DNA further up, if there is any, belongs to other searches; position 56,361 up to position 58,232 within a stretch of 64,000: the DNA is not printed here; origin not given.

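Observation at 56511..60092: Candidate hydroxyproline/proline-analogue utilisation cluster: Na+ symporter, DUF2071 protein, and a Cys-less proline-racemase-family dehydratase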

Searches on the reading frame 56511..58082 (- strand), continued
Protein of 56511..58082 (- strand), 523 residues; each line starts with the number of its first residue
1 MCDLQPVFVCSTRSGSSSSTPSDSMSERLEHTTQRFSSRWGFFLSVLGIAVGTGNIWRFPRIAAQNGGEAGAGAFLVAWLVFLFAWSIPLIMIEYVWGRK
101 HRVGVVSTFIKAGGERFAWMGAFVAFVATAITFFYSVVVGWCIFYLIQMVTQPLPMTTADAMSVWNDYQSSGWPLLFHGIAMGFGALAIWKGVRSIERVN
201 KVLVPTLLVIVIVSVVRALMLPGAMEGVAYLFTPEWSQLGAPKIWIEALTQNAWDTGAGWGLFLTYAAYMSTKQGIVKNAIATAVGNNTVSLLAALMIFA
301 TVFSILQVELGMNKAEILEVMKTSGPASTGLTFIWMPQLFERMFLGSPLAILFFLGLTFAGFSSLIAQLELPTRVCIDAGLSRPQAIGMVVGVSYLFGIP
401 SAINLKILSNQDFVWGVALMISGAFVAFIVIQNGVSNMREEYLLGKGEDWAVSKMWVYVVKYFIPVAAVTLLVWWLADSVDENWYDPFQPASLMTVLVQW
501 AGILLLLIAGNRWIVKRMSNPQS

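Call 41: search_protein_families(library=pfam, proteins=[L115:7555-9651:-, L160:10422-11534:-, L155:8661-9968:+, L160:3167-5983:+, L113:11014-13503:-, L113:7674-8219:-, L100:93-2516:+, L131:3918-5117:+, L125:5033-5911:+, L109:11668-12603:-], max_evalue=0.00001)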
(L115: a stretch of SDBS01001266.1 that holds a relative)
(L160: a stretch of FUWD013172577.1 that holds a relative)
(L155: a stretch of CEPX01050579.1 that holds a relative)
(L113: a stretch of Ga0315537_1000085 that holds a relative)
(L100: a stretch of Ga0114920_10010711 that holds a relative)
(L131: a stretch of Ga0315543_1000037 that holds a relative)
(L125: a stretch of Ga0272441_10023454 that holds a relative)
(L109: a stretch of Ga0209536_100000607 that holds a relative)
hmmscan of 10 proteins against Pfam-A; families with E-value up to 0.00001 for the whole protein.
L115:7555-9651:- (698 aa): 4 families
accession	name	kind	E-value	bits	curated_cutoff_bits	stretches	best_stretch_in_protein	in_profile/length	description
PF00930.27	DPPIV_N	-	1.7e-88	297.2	22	1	58-406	1-353/354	Dipeptidyl peptidase IV (DPP IV) N-terminal region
PF00326.27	Peptidase_S9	-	6.9e-48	163.4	22.6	1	496-693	8-210/213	Prolyl oligopeptidase family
PF20434.5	BD-FAE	-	7.8e-09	35.8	26.8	0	467-568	11-103/215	BD-FAE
PF01738.24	DLH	-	6.4e-07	29.6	21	1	468-681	12-199/217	Dienelactone hydrolase family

L160:10422-11534:- (370 aa): 2 families
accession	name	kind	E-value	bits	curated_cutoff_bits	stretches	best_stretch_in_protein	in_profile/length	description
PF02423.21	OCD_Mu_crystall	-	1.2e-83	281.1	24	1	47-362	4-313/314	Ornithine cyclodeaminase/mu-crystallin family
PF01488.26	Shikimate_DH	-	3.3e-07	30.9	24.3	1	164-259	4-97/138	Shikimate / quinate 5-dehydrogenase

L155:8661-9968:+ (435 aa): 4 families
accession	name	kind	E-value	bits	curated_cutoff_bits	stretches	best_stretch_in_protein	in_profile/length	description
PF00266.25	Aminotran_5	-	4.8e-40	138.1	21.5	1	70-420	2-371/371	Aminotransferase class-V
PF01053.26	Cys_Met_Meta_PP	-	2.5e-10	39.9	27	1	83-269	29-201/381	Cys/Met metabolism PLP-dependent enzyme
PF00155.27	Aminotran_1_2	-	6.6e-10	39.1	19.7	1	86-244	22-189/361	Aminotransferase class I and II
PF01041.23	DegT_DnrJ_EryC1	-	4.5e-08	33.1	19.8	1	107-245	23-150/360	DegT/DnrJ/EryC1/StrS aminotransferase family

L160:3167-5983:+ (938 aa): 1 family
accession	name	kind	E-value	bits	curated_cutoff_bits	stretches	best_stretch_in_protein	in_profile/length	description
PF00246.29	Peptidase_M14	-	1.4e-13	51.6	21.6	1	88-241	18-133/286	Zinc carboxypeptidase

L113:11014-13503:- (829 aa): 1 family
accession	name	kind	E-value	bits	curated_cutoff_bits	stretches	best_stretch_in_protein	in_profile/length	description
PF19313.5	DUF5916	-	6.6e-78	263.3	22.6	1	188-825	6-561/572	Domain of unknown function (DUF5916)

L113:7674-8219:- (181 aa): 1 family
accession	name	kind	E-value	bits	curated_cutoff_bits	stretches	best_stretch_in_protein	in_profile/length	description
PF04073.20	tRNA_edit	-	1.1e-26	93.8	25.5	1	41-167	1-123/123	Aminoacyl-tRNA editing domain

L100:93-2516:+ (807 aa): 3 families
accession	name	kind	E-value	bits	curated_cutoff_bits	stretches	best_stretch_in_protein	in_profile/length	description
PF07944.18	Beta-AFase-like_GH127_cat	-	4.1e-115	385.2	24.9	1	42-425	1-375/376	Beta-L-arabinofuranosidase, GH127 catalytic domain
PF20737.2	Glyco_hydro127C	-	9.3e-24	83.4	23.7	1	549-656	1-71/71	Glycoside hydrolase family 127 C-terminal domain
PF20736.2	Glyco_hydro127M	-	7.9e-21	74.4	24.2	1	436-547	2-95/95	Beta-L-arabinofuranosidase, GH127 middle domain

L131:3918-5117:+ (399 aa): 1 family
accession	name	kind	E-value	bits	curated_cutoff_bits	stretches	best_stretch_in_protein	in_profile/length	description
PF00248.27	Aldo_ket_red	-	1.6e-35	123.1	24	1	66-254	23-204/291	Aldo/keto reductase family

L125:5033-5911:+ (292 aa): 1 family
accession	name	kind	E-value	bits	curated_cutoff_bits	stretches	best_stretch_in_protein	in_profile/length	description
PF20244.3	DUF6599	-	2.9e-45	154.6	27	1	43-217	9-184/186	Family of unknown function (DUF6599)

L109:11668-12603:- (311 aa): 1 family
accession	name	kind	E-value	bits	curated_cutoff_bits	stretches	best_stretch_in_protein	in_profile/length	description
PF00582.32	Usp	-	7.4e-25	88.6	24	2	40-162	5-140/141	Universal stress protein family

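Call 43: search_solved_structures(query=L104:8537-9574:+, show_alignments=2, max_evalue=1e-30)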
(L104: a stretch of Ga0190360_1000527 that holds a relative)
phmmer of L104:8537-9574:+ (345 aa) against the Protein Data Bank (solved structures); distinct sequences matched with E-value up to 1e-30: 16.
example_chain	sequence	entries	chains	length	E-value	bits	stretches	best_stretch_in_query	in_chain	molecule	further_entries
6r76_A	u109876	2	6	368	5.6e-142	476.3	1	2-344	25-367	Proline racemase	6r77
7pb3_AAA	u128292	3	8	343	6e-87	295.4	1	18-343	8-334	Proline racemase A (AsProR)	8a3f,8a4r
7qpo_A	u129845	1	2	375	5.4e-82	279.1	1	17-344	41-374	Trans-3-hydroxy-L-proline dehydratase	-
6j7c_A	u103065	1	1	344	6.4e-70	239.4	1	20-344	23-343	Proline racemase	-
1w61_A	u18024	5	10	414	4.3e-66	226.9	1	17-344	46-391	B-CELL MITOGEN | Proline racemase A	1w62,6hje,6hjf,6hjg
4k7g_B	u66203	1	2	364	1.5e-47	165.9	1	19-343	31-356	3-hydroxyproline dehydratse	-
4k8l_A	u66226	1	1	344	1.3e-46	162.8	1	21-343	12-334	Proline racemase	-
4lb0_A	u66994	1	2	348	1.8e-46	162.4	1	18-344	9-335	Uncharacterized protein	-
4q2h_A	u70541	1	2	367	4.2e-44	154.6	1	17-344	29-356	Proline racemase protein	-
1tm0_A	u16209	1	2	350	1.2e-43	153.1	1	21-343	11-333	PROLINE RACEMASE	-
4jci_A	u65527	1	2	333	2.5e-38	135.6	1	16-341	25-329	Proline racemase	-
4juu_A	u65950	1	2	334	1.2e-36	130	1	17-342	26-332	Epimerase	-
4q60_A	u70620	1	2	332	4.5e-34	121.6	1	16-342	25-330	PROLINE RACEMASE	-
4k7x_A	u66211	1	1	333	4.9e-34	121.4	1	16-342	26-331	Proline racemase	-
4jbd_A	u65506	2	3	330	2e-33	119.5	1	17-338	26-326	Proline racemase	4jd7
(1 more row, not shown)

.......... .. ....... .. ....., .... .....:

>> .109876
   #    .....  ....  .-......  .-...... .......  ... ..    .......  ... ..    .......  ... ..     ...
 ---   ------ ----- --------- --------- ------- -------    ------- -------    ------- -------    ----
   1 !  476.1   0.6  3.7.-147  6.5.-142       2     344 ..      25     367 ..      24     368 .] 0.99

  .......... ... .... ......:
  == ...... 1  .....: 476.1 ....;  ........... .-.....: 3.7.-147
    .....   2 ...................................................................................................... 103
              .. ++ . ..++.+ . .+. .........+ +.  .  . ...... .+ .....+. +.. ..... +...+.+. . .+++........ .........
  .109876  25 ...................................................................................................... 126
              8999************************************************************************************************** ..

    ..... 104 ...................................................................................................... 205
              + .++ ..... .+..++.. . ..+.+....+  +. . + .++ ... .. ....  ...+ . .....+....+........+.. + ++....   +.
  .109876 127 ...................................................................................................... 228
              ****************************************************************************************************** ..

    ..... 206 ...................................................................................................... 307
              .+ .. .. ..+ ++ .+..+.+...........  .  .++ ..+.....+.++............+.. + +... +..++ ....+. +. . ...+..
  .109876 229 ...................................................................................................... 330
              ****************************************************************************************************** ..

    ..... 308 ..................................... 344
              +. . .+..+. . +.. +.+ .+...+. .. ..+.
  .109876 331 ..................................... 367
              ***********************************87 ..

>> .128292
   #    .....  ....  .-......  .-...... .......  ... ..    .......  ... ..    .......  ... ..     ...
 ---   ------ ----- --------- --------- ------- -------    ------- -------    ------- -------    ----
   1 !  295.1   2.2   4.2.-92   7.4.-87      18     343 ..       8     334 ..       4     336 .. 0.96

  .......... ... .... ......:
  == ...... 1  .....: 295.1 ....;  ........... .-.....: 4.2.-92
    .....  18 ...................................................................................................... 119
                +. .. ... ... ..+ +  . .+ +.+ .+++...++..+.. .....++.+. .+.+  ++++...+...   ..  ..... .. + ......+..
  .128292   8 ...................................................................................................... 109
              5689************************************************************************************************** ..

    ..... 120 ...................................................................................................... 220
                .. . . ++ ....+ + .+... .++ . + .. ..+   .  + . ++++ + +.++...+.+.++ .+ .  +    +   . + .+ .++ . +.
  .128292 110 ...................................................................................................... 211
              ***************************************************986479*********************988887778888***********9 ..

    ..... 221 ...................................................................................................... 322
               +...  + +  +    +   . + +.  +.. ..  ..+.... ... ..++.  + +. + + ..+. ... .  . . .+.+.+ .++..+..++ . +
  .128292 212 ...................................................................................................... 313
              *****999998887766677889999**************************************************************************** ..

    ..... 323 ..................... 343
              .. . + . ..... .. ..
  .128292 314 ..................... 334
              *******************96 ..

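Call 48: search_protein_families(library=pfam, proteins=[L101:3036-4139:+], max_evalue=0.001)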
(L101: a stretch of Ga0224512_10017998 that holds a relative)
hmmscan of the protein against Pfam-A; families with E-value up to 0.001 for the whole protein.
L101:3036-4139:+ (367 aa): 2 families
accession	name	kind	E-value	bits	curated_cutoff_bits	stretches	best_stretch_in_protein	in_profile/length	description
PF13378.12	MR_MLE_C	-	1.3e-43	149.7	29.4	1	146-357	1-218/219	Enolase C-terminal domain-like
PF02746.21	MR_MLE_N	-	3.6e-15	56.6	22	1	34-126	29-117/117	Mandelate racemase / muconate lactonizing enzyme, N-terminal domain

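Call 49: search_protein_families(library=ncbifam, proteins=[L101:3036-4139:+, L101:2019-3005:+, L160:10422-11534:-, L155:8661-9968:+], max_evalue=1e-20)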
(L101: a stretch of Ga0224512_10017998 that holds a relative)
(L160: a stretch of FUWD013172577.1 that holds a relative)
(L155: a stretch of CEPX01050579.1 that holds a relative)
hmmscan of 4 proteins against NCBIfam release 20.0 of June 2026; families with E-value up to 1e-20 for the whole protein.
L101:3036-4139:+ (367 aa): 4 families
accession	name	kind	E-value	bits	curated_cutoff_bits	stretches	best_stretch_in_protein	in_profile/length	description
NF043002.1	HProlDhtase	equivalog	7.5e-152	505.4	500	1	1-365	1-365/366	cis-3-hydroxy-L-proline dehydratase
TIGR02534.1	mucon_cyclo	subfamily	2.6e-37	128.7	334.95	1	35-359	31-362/368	muconate/chloromuconate family cycloisomerase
NF010624.0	PRK14017.1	equivalog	1.2e-24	87.2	311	1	35-360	17-358/382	galactonate dehydratase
NF047820.1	TalGalacDh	equivalog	1.1e-21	77.2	500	1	28-358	33-360/371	L-talarate/galactarate dehydratase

L101:2019-3005:+ (328 aa): 13 families
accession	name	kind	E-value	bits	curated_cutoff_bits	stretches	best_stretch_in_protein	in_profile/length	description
NF006379.0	PRK08618.1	equivalog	3.9e-105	351.8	417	1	1-325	1-323/326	ornithine cyclodeaminase family protein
NF004793.0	PRK06141.1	equivalog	6.6e-83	278.3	322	1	1-317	1-311/314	bifunctional Delta(1)-pyrroline-2-carboxylate/Delta(1)-piperideine-2-carboxylate reductase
TIGR02371.1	ala_DH_arch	equivalog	1.5e-79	267.5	409.15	1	5-326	6-322/325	alanine dehydrogenase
NF006141.0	PRK08291.1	equivalog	4.5e-60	203.3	408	1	2-326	5-328/330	cyclodeaminase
TIGR02992.1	ectoine_eutC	equivalog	1.6e-55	188.5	471.65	1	5-325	5-324/326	ectoine utilization protein EutC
NF005603.0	PRK07340.1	equivalog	4.6e-52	177.2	266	1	3-314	6-300/307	delta(1)-pyrroline-2-carboxylate reductase family protein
TIGR03944.1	dehyd_SbnB_fam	equivalog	2.7e-51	174.5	326.9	1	1-326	1-324/327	2,3-diaminopropionate biosynthesis protein SbnB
NF005296.0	PRK06823.1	equivalog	1.3e-44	152.5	438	1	1-316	1-312/315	ornithine cyclodeaminase family protein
NF045643.1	ImmsucRedBhcD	equivalog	6.6e-43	147.2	500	1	4-326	4-319/321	iminosuccinate reductase BhcD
NF045512.1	PyrPipCarbRedLhpI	equivalog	1.8e-40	139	400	1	5-309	4-289/298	bifunctional Delta(1)-pyrroline-2-carboxylate/Delta(1)-piperideine-2-carboxylate reductase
NF005762.1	PRK07589.1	equivalog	4.1e-35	121.3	350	1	58-325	59-317/334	ornithine cyclodeaminase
NF005011.0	PRK06407.1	subfamily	1.5e-31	109.8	337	1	1-312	2-294/302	ornithine cyclodeaminase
NF004848.0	PRK06199.1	subfamily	1.5e-28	99.9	362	1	51-325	78-369/379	tyramine oxidase subunit B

L160:10422-11534:- (370 aa): 13 families
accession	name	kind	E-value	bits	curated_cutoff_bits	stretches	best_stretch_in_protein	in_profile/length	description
NF006379.0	PRK08618.1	equivalog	8.6e-88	294.8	417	1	47-366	2-322/326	ornithine cyclodeaminase family protein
NF004793.0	PRK06141.1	equivalog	3.2e-81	272.7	322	1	47-361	2-313/314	bifunctional Delta(1)-pyrroline-2-carboxylate/Delta(1)-piperideine-2-carboxylate reductase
TIGR02371.1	ala_DH_arch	equivalog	1.3e-67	228.3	409.15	1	45-369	1-323/325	alanine dehydrogenase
NF006141.0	PRK08291.1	equivalog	7e-59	199.4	408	1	45-366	3-326/330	cyclodeaminase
TIGR02992.1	ectoine_eutC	equivalog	2.5e-57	194.4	471.65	1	46-366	1-323/326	ectoine utilization protein EutC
NF005603.0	PRK07340.1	equivalog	3.4e-48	164.4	266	1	45-357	3-301/307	delta(1)-pyrroline-2-carboxylate reductase family protein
TIGR03944.1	dehyd_SbnB_fam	equivalog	1.6e-47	162.1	326.9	1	47-368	2-324/327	2,3-diaminopropionate biosynthesis protein SbnB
NF045643.1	ImmsucRedBhcD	equivalog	5.1e-46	157.5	500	1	47-369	2-320/321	iminosuccinate reductase BhcD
NF005296.0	PRK06823.1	equivalog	1.4e-45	155.6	438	1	47-358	2-312/315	ornithine cyclodeaminase family protein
NF005762.1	PRK07589.1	equivalog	2e-42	145.3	350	1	93-366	51-316/334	ornithine cyclodeaminase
NF045512.1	PyrPipCarbRedLhpI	equivalog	2.7e-36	125.3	400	1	50-354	4-292/298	bifunctional Delta(1)-pyrroline-2-carboxylate/Delta(1)-piperideine-2-carboxylate reductase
NF005011.0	PRK06407.1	subfamily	3.7e-35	121.6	337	1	49-354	5-294/302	ornithine cyclodeaminase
NF004848.0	PRK06199.1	subfamily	3.5e-30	105.3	362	1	87-368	69-370/379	tyramine oxidase subunit B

L155:8661-9968:+ (435 aa): 8 families
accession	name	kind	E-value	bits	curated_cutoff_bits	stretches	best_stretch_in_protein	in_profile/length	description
NF051467.1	peri_mod_PvdN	equivalog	1.1e-45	156.1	650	1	48-425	33-422/425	pyoverdine-tailoring periplasmic protein PvdN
TIGR01979.1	sufS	subfamily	6.4e-40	137.2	475.1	1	62-428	13-399/403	SufS family cysteine desulfurase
TIGR01977.1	am_tr_V_EF2568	hypoth_equivalog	5e-29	101.5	377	1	78-427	11-376/376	cysteine desulfurase family protein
NF041166.1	f2_encap_cargo1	exception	9.5e-25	87.7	800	1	112-385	293-573/623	family 2A encapsulin nanocompartment cargo protein cysteine desulfurase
NF006791.0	PRK09295.1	equivalog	2e-22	79.9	661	1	110-427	69-401/406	cysteine desulfurase SufS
TIGR03392.1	FeS_syn_CsdA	equivalog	6.2e-21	75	493.6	1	109-298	61-250/398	cysteine desulfurase CsdA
TIGR04343.1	egtE_PLP_lyase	equivalog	6.3e-21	74.6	400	1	81-425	27-369/370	ergothioneine biosynthesis PLP-dependent enzyme EgtE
NF008126.0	PRK10874.1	equivalog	9.1e-21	74.4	607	0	105-299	60-254/401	cysteine desulfurase CsdA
